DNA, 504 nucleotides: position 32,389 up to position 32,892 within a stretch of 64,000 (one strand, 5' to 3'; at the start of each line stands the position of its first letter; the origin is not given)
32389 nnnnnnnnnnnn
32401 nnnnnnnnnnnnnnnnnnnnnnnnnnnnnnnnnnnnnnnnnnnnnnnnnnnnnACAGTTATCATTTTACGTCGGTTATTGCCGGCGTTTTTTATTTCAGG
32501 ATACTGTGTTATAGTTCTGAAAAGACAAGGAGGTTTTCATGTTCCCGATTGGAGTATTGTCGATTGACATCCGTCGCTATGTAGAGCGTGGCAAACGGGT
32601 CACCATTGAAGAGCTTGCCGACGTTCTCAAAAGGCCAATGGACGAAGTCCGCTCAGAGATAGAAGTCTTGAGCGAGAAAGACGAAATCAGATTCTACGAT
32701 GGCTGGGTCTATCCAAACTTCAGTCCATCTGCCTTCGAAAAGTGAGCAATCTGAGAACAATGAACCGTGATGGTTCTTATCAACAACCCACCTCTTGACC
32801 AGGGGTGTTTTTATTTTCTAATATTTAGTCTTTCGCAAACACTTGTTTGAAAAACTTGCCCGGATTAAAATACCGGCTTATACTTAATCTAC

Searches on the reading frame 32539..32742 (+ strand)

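Call 11: search_protein_families(library=pfam, proteins=[window:32539-32742:+], max_evalue=0.01)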
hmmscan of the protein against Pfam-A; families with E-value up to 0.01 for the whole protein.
window:32539-32742:+ (68 aa): 2 families
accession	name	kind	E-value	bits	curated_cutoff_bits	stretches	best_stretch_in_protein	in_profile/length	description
PF12324.14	HTH_15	-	0.0036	17.9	27.2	1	8-45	23-60/74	Helix-turn-helix domain of alkylmercury lyase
PF09012.17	FeoC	-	0.0084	16.7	21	1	10-47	4-41/69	FeoC like transcriptional regulator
